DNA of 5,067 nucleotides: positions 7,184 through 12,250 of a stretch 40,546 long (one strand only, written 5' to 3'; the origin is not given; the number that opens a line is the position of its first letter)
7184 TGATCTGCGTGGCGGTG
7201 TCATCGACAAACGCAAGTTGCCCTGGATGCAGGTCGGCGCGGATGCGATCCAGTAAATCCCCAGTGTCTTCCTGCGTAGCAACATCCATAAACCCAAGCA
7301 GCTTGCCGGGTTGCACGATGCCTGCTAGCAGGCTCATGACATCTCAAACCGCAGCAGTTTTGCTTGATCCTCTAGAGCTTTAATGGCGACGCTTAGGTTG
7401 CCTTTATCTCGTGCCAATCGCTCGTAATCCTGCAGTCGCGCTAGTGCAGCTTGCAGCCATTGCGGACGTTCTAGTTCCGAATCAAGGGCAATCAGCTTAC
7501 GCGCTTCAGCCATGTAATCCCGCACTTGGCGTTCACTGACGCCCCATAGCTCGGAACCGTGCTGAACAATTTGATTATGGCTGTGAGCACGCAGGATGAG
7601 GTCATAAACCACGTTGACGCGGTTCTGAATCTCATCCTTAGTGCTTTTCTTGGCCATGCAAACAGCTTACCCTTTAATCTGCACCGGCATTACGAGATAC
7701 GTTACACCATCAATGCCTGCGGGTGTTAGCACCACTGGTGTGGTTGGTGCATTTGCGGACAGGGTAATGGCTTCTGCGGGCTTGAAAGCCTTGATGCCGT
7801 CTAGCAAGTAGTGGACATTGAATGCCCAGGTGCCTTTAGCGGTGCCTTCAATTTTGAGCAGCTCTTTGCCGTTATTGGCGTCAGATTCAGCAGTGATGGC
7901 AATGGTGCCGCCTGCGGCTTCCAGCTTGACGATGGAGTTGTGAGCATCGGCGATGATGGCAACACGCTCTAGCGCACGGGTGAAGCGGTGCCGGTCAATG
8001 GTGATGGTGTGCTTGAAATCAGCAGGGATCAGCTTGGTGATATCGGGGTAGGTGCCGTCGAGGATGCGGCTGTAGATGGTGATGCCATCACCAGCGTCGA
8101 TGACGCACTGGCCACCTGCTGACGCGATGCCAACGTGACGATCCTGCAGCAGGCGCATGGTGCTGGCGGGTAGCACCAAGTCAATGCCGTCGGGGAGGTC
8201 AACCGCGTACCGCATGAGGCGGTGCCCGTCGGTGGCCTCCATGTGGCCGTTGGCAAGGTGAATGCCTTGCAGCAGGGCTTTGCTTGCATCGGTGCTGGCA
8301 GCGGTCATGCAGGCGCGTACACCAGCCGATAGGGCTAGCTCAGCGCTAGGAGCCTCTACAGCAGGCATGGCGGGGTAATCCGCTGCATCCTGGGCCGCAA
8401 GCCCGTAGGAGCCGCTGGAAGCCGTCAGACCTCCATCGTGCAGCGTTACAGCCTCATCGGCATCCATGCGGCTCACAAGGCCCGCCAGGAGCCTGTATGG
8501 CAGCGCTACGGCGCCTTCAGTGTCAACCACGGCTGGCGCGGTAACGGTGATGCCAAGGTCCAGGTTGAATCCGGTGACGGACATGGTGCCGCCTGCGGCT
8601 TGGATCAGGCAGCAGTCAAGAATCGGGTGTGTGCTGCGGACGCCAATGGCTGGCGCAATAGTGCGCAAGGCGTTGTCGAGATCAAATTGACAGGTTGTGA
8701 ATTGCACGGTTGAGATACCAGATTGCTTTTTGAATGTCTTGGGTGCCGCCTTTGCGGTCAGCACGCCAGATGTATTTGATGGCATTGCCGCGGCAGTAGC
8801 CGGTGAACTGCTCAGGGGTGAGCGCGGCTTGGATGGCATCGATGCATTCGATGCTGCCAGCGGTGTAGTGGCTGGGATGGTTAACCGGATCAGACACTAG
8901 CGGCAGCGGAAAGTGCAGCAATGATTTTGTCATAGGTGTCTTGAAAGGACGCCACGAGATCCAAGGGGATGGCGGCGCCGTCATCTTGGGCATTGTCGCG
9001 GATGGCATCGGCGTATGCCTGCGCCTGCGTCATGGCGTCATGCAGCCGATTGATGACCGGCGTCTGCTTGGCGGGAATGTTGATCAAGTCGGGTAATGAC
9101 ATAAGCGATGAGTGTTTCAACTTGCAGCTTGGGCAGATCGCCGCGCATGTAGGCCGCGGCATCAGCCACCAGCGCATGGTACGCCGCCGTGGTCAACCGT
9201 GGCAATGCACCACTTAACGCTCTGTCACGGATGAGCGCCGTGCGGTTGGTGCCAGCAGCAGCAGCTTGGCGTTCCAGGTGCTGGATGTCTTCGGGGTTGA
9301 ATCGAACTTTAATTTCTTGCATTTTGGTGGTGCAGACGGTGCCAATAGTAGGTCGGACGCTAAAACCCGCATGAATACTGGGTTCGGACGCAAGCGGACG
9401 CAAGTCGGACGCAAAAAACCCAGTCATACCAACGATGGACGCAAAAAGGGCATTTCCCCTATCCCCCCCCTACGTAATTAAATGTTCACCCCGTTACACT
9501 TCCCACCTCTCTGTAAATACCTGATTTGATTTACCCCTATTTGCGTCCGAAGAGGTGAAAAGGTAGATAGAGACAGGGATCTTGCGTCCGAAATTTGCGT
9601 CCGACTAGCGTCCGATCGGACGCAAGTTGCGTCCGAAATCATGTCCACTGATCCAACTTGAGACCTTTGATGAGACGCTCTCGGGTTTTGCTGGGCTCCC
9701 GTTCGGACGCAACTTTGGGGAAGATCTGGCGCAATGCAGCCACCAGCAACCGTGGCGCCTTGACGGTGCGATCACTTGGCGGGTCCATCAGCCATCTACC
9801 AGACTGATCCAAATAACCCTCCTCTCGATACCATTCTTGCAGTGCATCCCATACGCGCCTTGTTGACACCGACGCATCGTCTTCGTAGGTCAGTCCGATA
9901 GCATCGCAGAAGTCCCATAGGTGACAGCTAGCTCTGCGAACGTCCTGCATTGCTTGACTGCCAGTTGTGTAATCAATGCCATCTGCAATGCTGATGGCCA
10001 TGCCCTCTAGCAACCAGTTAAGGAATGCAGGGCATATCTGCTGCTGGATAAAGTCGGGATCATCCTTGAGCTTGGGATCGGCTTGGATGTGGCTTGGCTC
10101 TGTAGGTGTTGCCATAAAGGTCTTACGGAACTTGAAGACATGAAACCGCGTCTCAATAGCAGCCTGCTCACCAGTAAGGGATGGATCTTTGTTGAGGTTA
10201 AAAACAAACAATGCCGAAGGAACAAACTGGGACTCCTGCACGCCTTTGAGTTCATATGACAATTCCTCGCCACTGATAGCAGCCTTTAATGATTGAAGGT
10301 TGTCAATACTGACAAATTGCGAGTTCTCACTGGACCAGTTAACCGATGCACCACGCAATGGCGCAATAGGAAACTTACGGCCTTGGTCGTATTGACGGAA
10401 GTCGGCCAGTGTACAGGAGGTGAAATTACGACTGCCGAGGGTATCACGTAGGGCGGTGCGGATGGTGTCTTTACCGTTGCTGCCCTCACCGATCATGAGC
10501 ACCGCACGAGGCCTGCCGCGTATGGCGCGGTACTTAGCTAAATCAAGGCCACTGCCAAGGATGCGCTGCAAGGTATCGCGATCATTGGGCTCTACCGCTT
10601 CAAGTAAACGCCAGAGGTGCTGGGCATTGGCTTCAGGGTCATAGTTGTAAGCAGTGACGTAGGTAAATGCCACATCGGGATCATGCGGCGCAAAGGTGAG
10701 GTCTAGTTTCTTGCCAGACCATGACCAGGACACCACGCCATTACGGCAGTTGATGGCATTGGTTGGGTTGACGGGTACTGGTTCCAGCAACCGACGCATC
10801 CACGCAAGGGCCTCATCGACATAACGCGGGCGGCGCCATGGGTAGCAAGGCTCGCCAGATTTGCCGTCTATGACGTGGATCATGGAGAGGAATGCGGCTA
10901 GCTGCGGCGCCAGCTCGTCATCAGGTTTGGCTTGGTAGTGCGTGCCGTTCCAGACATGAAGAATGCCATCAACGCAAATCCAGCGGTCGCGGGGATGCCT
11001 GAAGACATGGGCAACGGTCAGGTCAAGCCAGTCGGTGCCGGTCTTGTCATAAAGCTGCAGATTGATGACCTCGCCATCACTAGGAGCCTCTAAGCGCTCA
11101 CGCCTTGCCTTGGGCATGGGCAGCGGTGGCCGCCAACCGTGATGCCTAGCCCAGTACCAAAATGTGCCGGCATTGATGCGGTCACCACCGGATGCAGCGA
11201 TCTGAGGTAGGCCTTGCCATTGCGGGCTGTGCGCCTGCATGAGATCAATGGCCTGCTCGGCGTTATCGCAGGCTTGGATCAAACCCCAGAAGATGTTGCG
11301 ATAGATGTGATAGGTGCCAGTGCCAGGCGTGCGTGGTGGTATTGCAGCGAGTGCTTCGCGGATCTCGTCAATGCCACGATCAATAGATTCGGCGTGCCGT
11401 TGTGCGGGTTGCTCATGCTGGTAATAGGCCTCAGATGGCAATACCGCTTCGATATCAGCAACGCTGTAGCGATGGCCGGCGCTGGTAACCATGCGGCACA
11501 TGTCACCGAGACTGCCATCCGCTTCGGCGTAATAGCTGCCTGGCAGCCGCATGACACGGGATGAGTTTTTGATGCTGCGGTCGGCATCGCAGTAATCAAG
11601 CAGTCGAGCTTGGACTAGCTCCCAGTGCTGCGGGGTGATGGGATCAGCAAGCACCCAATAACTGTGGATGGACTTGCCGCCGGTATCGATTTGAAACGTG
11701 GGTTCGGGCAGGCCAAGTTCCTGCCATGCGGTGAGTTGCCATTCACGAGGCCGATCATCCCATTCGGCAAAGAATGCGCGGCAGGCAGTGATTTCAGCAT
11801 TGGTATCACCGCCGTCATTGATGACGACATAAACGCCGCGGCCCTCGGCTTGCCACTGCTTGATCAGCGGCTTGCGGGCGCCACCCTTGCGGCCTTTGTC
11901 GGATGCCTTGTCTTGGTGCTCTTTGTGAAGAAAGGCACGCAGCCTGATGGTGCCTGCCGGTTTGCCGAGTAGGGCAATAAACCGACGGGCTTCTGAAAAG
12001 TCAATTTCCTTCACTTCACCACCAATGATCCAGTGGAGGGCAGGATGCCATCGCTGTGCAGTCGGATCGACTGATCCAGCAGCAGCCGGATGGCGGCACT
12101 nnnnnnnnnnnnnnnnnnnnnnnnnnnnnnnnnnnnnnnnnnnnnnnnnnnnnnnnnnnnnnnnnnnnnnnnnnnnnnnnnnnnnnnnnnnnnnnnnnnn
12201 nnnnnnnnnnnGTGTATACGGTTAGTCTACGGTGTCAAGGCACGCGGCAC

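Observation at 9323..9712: Twelve-copy iteron array (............) in two opposed clusters flanking a C8/AT-rich spacer, immediately 3' of the primase-helicase gene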

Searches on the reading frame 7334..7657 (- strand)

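Call 7: search_protein_families(library=pfam, proteins=[window:7334-7657:-], max_evalue=0.01)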
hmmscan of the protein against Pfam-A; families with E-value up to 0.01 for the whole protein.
window:7334-7657:- (107 aa): 1 family
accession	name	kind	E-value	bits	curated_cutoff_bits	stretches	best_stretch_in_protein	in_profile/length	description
PF14182.11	YgaB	-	0.004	18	27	1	42-98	3-59/77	YgaB-like protein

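Call 8: search_protein_families(library=phrogs, proteins=[window:7334-7657:-], max_evalue=0.001)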
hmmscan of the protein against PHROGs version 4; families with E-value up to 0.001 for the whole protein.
window:7334-7657:- (107 aa): 1 family
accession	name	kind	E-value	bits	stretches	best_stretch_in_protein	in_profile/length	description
phrog_34910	-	unknown function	5e-09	37.4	1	3-101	4-102/107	-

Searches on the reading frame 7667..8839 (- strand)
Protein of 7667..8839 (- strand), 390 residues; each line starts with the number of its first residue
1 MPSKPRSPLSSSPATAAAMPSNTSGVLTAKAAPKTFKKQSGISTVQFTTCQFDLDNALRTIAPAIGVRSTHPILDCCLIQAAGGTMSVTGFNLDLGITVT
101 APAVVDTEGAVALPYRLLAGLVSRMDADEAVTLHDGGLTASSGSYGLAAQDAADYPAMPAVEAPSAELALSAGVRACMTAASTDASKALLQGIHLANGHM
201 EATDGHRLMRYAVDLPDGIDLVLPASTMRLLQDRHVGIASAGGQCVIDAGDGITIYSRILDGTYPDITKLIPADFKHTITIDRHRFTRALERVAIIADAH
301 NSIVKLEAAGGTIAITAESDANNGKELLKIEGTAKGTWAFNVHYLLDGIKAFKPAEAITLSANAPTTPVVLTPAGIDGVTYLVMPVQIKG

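Call 7: search_protein_families(library=pfam, proteins=[window:7667-8839:-], max_evalue=0.01)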
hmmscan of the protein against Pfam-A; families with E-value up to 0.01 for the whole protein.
window:7667-8839:- (390 aa): 3 families
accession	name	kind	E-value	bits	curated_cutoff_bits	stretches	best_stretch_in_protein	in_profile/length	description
PF02768.20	DNA_pol3_beta_3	-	1.1e-18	67.6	27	1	269-386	2-120/121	DNA polymerase III beta subunit, C-terminal domain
PF00712.24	DNA_pol3_beta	-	1.1e-11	45.3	24.4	1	46-159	2-120/120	DNA polymerase III beta subunit, N-terminal domain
PF02767.21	DNA_pol3_beta_2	-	0.00011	22.9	27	1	174-266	11-116/116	DNA polymerase III beta subunit, central domain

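Call 8: search_protein_families(library=phrogs, proteins=[window:7667-8839:-], max_evalue=0.001)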
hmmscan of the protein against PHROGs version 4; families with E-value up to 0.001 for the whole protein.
window:7667-8839:- (390 aa): 3 families
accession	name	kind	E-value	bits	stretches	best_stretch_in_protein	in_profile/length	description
phrog_947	-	DNA, RNA and nucleotide metabolism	3.4e-60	204.9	1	53-389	11-366/368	DNA polymerase processivity factor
phrog_6615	-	DNA, RNA and nucleotide metabolism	3.1e-15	57.4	1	260-388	69-213/214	DNA polymerase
phrog_3007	-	DNA, RNA and nucleotide metabolism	2e-09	38.5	1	176-277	12-125/190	RusA-like Holliday junction resolvase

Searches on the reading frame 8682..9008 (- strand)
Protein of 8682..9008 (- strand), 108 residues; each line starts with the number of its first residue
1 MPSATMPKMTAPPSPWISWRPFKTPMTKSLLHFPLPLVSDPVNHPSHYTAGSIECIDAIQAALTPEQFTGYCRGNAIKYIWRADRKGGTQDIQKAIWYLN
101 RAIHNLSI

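Call 7: search_protein_families(library=pfam, proteins=[window:8682-9008:-], max_evalue=0.01)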
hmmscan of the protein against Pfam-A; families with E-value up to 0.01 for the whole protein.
window:8682-9008:- (108 aa): 1 family
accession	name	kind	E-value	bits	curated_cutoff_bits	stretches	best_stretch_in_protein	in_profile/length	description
PF11753.13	DUF3310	-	1.4e-22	79.9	24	1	42-100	1-60/60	Protein of unknwon function (DUF3310)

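Call 8: search_protein_families(library=phrogs, proteins=[window:8682-9008:-], max_evalue=0.001)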
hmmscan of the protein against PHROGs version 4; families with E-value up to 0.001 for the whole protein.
window:8682-9008:- (108 aa): 24 families
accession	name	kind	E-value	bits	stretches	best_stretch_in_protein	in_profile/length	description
phrog_236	-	other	1.4e-34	121.5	1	35-105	234-304/431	nucleotide kinase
phrog_1689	-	other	1e-28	101.9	1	39-106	164-234/243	nucleotide kinase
phrog_4897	-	other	7.6e-23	82.6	1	38-106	111-180/186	kinase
phrog_11324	-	other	1.5e-19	71.9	1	39-105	8-70/139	nucleotide kinase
phrog_2585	-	other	2.7e-19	71.2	1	38-100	94-161/175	nucleotide kinase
phrog_4943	-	unknown function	3e-18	67.8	1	39-104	88-157/166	-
phrog_23238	-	unknown function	1e-15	59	1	38-104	124-191/196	-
phrog_4472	-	other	7.8e-15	55.7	1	40-106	12-77/100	nucleotide kinase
phrog_18538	-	unknown function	7.2e-14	53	1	39-106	2-71/159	-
phrog_2781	-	unknown function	8.5e-14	53.2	1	39-104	174-242/253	-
phrog_26005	-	unknown function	1.7e-11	45.1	1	39-104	241-304/310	-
phrog_4824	-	unknown function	2.1e-11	44.9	1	44-104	8-61/128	-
phrog_5839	-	unknown function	7.1e-10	40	1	40-103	6-64/128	-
phrog_32366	-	unknown function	1.7e-09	38.8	1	39-105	6-68/170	-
phrog_10602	-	other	3.3e-09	38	1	39-105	96-162/168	nucleotide kinase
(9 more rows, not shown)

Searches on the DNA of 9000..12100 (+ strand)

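Call 5: search_dna_similar(query=window:9000-12100:+, collection=phages, mode=near)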
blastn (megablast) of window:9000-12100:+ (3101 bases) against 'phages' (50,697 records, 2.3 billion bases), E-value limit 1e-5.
No match.

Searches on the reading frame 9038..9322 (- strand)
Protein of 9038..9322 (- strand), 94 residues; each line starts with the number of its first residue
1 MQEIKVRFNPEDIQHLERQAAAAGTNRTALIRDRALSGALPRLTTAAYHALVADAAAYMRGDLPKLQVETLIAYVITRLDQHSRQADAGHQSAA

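Call 7: search_protein_families(library=pfam, proteins=[window:9038-9322:-], max_evalue=0.01)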
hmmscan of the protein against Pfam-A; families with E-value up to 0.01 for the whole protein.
window:9038-9322:- (94 aa): 1 family
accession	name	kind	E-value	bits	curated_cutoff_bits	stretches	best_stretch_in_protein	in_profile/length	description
PF21983.2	NikA-like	-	1.7e-06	28.5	27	1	4-47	7-50/72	Mobilization protein NikA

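Call 8: search_protein_families(library=phrogs, proteins=[window:9038-9322:-], max_evalue=0.001)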
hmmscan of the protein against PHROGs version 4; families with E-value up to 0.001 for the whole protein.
window:9038-9322:- (94 aa): 0 families
